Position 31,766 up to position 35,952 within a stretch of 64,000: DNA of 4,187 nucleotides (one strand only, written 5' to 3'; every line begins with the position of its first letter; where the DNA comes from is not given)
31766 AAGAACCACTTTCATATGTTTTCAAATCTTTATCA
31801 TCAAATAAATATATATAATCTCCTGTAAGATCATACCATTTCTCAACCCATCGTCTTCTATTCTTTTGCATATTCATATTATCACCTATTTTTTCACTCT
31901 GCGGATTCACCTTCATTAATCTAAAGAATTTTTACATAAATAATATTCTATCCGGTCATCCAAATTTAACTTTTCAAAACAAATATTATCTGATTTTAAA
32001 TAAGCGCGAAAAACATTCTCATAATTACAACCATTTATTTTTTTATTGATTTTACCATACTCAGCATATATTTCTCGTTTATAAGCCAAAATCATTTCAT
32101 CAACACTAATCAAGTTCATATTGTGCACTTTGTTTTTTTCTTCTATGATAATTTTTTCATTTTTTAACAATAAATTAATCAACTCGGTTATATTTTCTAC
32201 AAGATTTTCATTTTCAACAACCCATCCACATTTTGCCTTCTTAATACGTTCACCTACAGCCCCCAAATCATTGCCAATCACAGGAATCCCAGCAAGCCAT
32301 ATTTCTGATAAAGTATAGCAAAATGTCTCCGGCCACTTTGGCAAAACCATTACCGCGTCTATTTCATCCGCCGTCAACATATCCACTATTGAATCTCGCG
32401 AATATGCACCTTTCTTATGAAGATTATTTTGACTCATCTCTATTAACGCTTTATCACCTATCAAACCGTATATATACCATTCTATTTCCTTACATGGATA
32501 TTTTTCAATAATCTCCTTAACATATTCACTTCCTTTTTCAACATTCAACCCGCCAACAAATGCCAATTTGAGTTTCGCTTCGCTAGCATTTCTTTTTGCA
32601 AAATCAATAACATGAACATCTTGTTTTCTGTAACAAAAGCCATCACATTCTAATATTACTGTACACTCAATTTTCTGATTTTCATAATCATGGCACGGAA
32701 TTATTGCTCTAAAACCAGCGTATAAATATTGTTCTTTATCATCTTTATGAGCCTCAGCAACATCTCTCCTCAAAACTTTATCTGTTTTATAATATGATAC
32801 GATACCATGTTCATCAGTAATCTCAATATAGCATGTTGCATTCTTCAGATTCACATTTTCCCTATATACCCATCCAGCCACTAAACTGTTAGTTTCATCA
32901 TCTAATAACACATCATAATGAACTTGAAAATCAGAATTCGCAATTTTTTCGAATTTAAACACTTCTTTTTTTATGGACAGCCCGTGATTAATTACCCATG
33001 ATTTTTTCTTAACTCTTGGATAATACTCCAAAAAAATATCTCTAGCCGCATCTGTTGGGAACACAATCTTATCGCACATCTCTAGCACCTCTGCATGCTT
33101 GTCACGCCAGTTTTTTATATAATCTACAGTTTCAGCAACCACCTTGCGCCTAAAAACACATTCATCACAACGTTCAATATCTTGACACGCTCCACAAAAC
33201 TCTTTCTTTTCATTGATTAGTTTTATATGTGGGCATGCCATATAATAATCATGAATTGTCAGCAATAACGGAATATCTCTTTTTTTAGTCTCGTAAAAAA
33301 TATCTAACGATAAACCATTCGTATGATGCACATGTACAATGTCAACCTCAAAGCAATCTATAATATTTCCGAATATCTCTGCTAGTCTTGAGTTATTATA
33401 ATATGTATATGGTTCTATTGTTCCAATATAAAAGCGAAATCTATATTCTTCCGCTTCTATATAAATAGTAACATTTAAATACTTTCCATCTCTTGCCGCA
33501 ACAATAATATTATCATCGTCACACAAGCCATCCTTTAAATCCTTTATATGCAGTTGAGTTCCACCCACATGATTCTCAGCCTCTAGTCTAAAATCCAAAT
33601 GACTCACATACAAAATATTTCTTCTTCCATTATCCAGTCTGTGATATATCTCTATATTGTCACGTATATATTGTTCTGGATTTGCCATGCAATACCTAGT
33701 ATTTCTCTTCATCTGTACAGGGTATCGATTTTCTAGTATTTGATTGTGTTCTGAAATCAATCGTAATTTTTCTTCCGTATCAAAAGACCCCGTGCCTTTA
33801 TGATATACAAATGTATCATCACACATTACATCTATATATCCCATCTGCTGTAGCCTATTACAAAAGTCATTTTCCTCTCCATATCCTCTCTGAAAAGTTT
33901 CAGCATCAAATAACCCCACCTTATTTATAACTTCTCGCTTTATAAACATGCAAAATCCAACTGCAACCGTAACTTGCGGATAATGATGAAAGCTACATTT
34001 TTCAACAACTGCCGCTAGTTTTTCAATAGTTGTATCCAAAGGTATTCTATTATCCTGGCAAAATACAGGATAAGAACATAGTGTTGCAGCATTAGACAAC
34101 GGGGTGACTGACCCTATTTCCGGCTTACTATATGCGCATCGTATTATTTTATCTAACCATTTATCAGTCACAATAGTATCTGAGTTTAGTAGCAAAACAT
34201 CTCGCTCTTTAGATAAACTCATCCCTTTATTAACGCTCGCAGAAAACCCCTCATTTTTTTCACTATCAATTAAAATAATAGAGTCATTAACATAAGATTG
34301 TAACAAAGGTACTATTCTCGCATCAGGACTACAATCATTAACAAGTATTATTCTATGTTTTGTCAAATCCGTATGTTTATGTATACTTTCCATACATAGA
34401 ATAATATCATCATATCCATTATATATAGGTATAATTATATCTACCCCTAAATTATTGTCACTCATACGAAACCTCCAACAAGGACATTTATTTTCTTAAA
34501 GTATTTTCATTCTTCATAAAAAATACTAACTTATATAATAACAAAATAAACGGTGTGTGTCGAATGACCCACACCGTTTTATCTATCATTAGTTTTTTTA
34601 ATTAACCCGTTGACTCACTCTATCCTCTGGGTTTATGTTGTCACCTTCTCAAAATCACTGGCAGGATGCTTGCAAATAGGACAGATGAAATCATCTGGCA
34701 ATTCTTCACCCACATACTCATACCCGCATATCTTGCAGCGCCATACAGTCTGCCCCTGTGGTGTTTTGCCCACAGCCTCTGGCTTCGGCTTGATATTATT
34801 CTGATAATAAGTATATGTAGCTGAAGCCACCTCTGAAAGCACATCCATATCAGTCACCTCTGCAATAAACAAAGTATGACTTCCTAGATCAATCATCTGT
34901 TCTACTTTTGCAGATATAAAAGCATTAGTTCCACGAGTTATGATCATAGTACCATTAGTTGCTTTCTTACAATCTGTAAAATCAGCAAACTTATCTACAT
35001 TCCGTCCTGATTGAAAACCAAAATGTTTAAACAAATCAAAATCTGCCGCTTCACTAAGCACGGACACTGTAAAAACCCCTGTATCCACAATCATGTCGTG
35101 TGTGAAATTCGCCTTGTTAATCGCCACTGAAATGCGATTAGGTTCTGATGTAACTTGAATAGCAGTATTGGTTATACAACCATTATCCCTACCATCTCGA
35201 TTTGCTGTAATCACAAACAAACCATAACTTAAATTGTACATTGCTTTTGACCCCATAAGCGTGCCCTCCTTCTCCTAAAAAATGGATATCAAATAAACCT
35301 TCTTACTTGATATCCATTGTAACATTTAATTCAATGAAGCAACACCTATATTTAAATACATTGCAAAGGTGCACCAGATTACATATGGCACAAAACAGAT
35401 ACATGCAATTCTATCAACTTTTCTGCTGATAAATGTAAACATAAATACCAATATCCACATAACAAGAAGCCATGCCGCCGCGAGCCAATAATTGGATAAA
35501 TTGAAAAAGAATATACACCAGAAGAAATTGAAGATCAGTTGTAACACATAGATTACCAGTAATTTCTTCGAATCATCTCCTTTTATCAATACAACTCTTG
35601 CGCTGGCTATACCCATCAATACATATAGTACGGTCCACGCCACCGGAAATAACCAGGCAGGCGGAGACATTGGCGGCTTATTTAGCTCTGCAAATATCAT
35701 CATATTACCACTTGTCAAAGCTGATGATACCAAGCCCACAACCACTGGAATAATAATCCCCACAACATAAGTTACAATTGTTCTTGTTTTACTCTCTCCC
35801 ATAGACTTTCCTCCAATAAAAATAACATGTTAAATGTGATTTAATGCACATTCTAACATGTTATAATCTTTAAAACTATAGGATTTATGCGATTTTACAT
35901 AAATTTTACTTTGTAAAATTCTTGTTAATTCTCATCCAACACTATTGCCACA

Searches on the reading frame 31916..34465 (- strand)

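Call 17: search_protein_families(library=pfam, proteins=[window:31916-34465:-], max_evalue=0.001)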
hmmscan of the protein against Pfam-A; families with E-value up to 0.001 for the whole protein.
window:31916-34465:- (849 aa): 6 families
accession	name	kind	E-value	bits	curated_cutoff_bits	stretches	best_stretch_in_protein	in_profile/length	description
PF00535.33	Glycos_transf_2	-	2.1e-16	60.8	23.3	1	10-115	2-107/168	Glycosyl transferase family 2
PF00534.26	Glycos_transf_1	-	3.3e-11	43.5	26.4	1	622-771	6-160/172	Glycosyl transferases group 1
PF13439.12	Glyco_transf_4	-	1.5e-09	38.6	28.5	1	300-497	1-167/170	Glycosyltransferase Family 4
PF13692.12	Glyco_trans_1_4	-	2.2e-07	31.6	27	1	633-769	3-142/142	Glycosyl transferases group 1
PF13641.12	Glyco_tranf_2_3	-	0.00012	22.6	27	1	59-229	56-218/230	Glycosyltransferase like family 2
PF13632.12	Glyco_trans_2_3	-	0.00058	20.2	27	0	90-233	2-134/198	Glycosyl transferase family group 2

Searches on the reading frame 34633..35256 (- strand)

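Call 17: search_protein_families(library=pfam, proteins=[window:34633-35256:-], max_evalue=0.001)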
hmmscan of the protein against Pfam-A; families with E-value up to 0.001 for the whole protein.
window:34633-35256:- (207 aa): 4 families
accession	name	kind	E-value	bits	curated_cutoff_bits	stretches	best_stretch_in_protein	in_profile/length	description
PF01613.24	Flavin_Reduct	-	3.6e-35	121.8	27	1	6-156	1-150/153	Flavin reductase like domain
PF21349.2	RUBY_RBDX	-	4.8e-12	45.5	26.5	1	172-203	1-30/30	Rubrerythrin, rubredoxin-like domain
PF00301.25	Rubredoxin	-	0.00037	20.9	23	0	184-202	29-47/47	Rubredoxin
PF23458.2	DUF7130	-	0.00059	20.1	35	1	163-204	45-85/89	Domain of unknown function (DUF7130)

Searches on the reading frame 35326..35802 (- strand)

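Call 17: search_protein_families(library=pfam, proteins=[window:35326-35802:-], max_evalue=0.001)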
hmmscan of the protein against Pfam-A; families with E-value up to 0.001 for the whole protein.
window:35326-35802:- (158 aa): 1 family
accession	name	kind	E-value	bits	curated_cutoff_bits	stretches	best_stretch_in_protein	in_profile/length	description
PF03073.20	TspO_MBR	-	6.2e-41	140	24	1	16-154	2-143/145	TspO/MBR family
